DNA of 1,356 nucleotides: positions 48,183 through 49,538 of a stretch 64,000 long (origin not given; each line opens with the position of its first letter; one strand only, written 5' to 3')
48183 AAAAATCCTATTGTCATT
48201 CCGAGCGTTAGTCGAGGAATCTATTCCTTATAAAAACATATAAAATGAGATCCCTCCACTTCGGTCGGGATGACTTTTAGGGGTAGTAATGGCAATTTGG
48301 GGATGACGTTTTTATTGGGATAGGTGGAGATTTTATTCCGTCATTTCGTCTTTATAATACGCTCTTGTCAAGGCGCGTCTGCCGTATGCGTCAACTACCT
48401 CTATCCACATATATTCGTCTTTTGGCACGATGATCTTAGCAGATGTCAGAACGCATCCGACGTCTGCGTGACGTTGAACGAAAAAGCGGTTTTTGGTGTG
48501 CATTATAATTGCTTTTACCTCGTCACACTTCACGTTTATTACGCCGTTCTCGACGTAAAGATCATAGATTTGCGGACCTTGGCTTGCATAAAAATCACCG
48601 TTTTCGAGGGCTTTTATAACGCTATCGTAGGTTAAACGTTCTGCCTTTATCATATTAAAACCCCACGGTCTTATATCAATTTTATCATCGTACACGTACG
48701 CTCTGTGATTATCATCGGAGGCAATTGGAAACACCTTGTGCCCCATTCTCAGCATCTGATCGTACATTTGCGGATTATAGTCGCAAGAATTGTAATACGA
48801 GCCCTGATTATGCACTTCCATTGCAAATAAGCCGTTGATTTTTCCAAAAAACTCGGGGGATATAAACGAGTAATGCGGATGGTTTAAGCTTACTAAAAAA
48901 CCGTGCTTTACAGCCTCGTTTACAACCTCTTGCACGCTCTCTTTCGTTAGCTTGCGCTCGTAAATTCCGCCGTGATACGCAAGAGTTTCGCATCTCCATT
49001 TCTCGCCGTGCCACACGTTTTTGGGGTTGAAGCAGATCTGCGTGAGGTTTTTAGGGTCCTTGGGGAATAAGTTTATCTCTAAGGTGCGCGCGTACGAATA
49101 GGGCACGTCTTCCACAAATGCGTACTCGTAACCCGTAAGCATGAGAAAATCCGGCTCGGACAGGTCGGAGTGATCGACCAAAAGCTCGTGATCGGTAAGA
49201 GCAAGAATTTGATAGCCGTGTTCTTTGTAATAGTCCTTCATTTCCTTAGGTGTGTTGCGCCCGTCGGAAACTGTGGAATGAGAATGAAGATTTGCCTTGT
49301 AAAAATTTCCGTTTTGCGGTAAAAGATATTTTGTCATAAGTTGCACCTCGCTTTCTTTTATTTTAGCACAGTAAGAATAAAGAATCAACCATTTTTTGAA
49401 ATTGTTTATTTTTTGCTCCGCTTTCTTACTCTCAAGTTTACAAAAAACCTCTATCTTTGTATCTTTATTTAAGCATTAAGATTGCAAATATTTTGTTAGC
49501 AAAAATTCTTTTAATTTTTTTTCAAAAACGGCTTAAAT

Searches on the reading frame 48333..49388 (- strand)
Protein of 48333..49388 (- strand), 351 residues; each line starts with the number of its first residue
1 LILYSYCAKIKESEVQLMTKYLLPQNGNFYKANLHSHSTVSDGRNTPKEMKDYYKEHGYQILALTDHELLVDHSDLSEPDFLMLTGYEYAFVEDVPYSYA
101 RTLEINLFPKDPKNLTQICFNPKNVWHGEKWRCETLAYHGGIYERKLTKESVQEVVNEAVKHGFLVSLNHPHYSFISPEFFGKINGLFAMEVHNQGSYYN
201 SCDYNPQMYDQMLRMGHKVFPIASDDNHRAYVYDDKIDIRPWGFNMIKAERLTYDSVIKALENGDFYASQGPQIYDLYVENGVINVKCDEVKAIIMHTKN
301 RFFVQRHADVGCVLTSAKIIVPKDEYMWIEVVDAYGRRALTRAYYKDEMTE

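Call 67: search_protein_families(library=pfam, proteins=[window:48333-49388:-])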
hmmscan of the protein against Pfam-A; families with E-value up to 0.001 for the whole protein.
window:48333-49388:- (351 aa): 1 family
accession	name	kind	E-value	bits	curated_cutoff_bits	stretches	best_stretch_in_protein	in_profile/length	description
PF02811.25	PHP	-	5.6e-05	24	26.4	1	34-78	2-41/164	PHP domain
